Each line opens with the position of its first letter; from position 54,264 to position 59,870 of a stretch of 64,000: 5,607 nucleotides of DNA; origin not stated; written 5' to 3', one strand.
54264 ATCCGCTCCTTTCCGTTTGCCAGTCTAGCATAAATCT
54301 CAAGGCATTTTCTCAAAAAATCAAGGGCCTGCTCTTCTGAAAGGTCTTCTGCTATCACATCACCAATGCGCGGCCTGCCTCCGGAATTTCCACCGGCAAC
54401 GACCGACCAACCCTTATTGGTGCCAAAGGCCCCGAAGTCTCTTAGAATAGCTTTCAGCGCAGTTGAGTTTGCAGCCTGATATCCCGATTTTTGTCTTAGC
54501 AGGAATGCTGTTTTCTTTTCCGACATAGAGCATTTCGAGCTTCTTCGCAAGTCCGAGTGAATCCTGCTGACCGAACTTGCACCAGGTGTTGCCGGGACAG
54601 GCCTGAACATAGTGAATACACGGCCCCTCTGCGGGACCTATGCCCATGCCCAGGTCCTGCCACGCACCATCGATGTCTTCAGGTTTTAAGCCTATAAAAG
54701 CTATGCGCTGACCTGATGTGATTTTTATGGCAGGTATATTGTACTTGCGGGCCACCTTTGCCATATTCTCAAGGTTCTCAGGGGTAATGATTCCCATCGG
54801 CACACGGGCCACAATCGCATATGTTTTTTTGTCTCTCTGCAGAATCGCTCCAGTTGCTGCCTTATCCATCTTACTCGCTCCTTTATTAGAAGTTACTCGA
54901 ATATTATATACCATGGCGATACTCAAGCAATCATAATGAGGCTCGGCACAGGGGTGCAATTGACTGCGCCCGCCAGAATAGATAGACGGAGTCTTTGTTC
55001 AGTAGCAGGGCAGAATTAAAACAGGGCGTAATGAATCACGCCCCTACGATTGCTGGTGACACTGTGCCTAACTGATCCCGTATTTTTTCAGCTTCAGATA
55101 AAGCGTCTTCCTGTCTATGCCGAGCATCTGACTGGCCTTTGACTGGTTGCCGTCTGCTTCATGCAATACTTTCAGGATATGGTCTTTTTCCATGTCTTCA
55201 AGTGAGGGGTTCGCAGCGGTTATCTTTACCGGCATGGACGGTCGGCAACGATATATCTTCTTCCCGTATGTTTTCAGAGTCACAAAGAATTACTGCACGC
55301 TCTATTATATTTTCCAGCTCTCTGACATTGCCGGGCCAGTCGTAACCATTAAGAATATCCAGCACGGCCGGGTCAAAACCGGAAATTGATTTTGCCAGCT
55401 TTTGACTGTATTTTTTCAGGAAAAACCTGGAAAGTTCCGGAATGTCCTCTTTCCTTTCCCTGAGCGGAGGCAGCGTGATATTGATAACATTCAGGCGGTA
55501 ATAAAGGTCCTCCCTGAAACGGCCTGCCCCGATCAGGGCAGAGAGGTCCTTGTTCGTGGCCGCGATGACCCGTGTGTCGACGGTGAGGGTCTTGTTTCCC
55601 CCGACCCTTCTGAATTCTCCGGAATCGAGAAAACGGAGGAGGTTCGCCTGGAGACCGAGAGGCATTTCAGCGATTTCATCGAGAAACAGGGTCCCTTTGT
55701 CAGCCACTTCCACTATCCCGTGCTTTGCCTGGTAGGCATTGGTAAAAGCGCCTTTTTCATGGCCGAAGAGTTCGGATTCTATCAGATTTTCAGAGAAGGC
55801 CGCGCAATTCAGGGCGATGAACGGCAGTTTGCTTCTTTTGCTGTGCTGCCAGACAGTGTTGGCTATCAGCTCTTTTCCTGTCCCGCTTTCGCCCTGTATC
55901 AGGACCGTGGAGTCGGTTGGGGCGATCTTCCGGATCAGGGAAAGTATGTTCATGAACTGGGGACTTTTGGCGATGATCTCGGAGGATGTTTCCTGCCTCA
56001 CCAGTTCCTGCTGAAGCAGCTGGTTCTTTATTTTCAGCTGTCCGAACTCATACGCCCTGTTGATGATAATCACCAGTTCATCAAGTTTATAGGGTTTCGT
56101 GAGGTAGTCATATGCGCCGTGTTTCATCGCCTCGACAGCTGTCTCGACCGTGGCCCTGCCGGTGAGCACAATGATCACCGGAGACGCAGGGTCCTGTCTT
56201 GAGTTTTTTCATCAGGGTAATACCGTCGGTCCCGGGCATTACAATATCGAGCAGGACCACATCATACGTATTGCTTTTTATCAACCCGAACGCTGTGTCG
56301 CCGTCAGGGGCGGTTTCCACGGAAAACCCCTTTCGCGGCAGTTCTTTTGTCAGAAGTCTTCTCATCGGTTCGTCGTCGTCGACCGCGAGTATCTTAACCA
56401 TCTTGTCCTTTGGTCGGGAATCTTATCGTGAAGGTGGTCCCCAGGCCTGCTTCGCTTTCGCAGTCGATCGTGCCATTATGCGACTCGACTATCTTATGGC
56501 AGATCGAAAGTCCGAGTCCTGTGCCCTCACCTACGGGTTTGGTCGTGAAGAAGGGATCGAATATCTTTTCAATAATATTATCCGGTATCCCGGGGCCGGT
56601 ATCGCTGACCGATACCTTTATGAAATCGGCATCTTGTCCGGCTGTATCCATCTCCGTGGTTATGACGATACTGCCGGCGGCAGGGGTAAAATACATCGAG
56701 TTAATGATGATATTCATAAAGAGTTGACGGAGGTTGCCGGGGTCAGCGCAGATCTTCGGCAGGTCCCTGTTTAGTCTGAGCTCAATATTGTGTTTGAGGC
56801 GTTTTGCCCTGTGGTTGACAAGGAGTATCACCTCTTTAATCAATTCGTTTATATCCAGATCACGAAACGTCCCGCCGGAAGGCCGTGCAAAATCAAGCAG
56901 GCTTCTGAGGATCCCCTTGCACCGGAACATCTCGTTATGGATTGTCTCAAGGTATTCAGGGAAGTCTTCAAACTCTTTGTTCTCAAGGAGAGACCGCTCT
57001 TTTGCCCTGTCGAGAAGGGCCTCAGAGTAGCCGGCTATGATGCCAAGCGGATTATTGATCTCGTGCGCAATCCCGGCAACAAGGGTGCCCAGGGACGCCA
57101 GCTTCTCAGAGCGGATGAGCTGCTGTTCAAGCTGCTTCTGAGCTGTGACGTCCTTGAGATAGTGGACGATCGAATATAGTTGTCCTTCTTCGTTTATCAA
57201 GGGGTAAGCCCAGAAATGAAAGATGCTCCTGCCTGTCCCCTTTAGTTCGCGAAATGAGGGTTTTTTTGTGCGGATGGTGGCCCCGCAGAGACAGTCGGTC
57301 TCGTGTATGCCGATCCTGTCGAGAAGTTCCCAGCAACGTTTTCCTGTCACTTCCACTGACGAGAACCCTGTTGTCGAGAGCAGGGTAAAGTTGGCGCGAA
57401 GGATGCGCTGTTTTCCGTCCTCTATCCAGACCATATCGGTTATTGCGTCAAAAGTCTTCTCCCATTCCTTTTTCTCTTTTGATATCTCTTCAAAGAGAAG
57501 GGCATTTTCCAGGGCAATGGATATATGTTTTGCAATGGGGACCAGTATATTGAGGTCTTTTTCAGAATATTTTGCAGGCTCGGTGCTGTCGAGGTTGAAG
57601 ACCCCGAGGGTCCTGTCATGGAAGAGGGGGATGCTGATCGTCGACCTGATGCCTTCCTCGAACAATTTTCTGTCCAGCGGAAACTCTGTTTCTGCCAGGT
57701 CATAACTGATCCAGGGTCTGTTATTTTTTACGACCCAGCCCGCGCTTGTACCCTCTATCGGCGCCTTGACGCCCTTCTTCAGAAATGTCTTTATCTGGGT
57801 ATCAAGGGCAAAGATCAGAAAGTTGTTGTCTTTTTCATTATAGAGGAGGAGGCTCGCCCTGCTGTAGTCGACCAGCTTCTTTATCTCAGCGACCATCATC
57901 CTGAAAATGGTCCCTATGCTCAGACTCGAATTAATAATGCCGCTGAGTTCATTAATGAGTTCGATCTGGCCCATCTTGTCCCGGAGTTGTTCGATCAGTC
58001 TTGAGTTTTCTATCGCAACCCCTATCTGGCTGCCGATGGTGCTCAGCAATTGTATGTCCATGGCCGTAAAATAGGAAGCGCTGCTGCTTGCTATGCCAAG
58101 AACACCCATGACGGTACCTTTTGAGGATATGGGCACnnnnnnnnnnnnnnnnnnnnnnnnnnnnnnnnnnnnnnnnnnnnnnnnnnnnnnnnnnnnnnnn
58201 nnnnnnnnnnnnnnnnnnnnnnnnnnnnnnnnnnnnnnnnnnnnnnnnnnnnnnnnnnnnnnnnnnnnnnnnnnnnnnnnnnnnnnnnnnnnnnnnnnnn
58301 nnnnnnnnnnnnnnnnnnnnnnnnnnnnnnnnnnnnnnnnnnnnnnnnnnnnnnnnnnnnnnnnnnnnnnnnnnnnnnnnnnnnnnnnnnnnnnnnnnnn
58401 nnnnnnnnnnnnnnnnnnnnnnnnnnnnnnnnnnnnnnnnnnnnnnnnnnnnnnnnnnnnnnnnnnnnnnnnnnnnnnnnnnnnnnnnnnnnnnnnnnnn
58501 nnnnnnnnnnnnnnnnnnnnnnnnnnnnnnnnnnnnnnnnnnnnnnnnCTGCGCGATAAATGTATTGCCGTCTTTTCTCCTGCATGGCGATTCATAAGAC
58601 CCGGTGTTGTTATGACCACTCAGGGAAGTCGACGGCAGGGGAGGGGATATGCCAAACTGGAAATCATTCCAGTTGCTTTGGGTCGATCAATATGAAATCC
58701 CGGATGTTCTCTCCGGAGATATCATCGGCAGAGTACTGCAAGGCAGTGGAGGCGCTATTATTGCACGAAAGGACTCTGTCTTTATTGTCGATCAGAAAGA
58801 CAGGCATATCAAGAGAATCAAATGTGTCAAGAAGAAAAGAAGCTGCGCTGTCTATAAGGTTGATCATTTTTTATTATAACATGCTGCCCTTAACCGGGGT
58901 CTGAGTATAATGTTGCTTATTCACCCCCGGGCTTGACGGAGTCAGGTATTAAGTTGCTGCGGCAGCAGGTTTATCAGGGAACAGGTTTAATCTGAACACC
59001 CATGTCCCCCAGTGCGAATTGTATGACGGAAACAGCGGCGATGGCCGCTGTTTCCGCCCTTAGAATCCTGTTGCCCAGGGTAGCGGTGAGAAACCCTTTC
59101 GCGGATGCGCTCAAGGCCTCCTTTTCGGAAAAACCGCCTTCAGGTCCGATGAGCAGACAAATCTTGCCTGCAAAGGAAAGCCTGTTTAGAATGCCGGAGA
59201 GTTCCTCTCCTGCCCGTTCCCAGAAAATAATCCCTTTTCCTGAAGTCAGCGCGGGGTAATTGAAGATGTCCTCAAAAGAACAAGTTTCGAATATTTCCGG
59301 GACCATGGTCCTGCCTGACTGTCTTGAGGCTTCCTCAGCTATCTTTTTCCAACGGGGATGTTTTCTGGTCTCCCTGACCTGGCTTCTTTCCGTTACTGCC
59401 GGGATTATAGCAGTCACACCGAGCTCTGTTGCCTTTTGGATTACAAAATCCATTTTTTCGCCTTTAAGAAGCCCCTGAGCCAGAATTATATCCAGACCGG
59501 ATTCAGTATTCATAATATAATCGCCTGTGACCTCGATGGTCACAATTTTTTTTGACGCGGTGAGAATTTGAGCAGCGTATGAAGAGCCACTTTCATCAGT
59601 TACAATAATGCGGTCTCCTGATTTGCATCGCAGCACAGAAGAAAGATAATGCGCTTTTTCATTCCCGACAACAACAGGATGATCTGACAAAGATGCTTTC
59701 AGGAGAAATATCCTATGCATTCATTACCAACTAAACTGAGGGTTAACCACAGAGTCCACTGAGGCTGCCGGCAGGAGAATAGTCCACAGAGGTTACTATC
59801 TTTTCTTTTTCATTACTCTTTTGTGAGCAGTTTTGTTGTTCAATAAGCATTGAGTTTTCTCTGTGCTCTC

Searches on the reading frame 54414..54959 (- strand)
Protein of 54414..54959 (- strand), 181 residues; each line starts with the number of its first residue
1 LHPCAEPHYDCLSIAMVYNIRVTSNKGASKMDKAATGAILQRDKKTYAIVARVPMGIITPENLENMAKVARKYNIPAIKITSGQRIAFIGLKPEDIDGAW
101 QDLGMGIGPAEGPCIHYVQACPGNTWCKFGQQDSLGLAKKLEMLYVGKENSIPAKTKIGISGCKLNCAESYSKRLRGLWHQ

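Call 47: search_protein_families(library=pfam, proteins=[window:54414-54959:-], max_evalue=0.001)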
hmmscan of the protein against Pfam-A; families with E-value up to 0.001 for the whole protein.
window:54414-54959:- (181 aa): 2 families
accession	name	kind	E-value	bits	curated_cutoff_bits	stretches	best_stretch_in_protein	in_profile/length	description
PF03460.22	NIR_SIR_ferr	-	2.4e-15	56.4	24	1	40-104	2-67/69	Nitrite/Sulfite reductase ferredoxin-like half domain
PF01077.27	NIR_SIR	-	3.6e-08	33.5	27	1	112-171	2-63/158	Nitrite and sulphite reductase 4Fe-4S domain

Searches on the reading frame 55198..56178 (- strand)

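Call 25: search_protein_families(library=pfam, proteins=[window:55198-56178:-], max_evalue=0.001)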
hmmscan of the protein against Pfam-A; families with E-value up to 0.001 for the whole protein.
window:55198-56178:- (326 aa): 9 families
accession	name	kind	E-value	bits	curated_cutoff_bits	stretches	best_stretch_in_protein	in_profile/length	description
PF00158.32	Sigma54_activat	-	8.4e-70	234.2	20.2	1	68-234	1-167/168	Sigma-54 interaction domain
PF25601.1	AAA_lid_14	-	1.4e-26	92.6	27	1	240-311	1-72/87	AAA+ ATPase lid domain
PF14532.12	Sigma54_activ_2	-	2.4e-17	63.9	25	1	69-239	1-138/138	Sigma-54 interaction domain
PF07724.20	AAA_2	-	3.5e-08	34.1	27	1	90-217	4-132/166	AAA domain (Cdc48 subfamily)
PF00072.30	Response_reg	-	9.5e-07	29.4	30.2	1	2-39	73-110/111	Response regulator receiver domain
PF07728.20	AAA_5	-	1.1e-06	29.2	22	1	92-210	2-123/139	AAA domain (dynein-related subfamily)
PF00004.35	AAA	-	1.5e-05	25.9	21.2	1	92-223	1-125/131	ATPase family associated with various cellular activities (AAA)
PF01078.27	Mg_chelatase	-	0.00026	20.9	20.3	0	150-210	96-158/207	Magnesium chelatase, subunit ChlI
PF12775.13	AAA_7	-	0.00054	20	25.8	1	64-130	8-74/181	P-loop containing dynein motor region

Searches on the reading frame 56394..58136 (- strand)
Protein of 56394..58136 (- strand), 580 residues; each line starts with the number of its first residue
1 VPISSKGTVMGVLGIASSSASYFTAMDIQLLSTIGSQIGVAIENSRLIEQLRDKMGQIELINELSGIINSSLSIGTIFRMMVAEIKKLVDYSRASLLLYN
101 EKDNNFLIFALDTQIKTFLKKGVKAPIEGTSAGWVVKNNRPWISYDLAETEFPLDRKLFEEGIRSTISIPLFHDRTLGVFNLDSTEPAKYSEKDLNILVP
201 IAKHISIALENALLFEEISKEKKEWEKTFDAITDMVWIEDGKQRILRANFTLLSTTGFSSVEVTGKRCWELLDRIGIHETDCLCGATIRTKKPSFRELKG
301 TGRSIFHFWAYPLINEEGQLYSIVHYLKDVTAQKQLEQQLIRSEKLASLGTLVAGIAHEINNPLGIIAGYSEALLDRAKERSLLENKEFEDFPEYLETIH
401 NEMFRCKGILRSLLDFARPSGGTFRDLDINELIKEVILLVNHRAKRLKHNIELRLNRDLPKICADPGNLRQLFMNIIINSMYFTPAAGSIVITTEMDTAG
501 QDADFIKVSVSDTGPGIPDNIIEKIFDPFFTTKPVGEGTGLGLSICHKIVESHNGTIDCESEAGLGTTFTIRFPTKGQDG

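Call 26: search_protein_families(library=pfam, proteins=[window:56394-58136:-], max_evalue=0.001)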
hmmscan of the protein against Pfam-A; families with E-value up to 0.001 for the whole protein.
window:56394-58136:- (580 aa): 7 families
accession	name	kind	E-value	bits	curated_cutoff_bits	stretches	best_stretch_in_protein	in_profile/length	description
PF02518.31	HATPase_c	-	5.5e-28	98.1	26.4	1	465-575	2-109/111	Histidine kinase-, DNA gyrase B-, and HSP90-like ATPase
PF13185.12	GAF_2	-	1.7e-26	93.4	28.6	2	72-210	2-136/136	GAF domain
PF01590.32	GAF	-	5.9e-19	69.4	22.4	2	75-209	3-133/133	GAF domain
PF13492.12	GAF_3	-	1.6e-16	61.3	27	2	76-211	4-129/129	GAF domain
PF00512.31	HisKA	-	6.3e-14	52.2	26.9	1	349-420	2-64/66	His Kinase A (phospho-acceptor) domain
PF13426.13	PAS_9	-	7.4e-08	33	27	1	234-332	2-103/103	PAS domain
PF08448.16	PAS_4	-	0.00022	21.9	23.1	1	229-334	1-109/110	PAS fold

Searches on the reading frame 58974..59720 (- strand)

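Call 26: search_protein_families(library=pfam, proteins=[window:58974-59720:-], max_evalue=0.001)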
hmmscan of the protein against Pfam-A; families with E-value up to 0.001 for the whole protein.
window:58974-59720:- (248 aa): 2 families
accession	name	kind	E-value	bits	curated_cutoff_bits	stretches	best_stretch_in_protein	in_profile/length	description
PF04452.19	Methyltrans_RNA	-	4e-49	166.8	23.9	1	73-234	2-165/165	RNA methyltransferase domain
PF20260.4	PUA_4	-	7.9e-09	35.9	23.9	1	20-64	3-47/48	RNA methyltransferase PUA domain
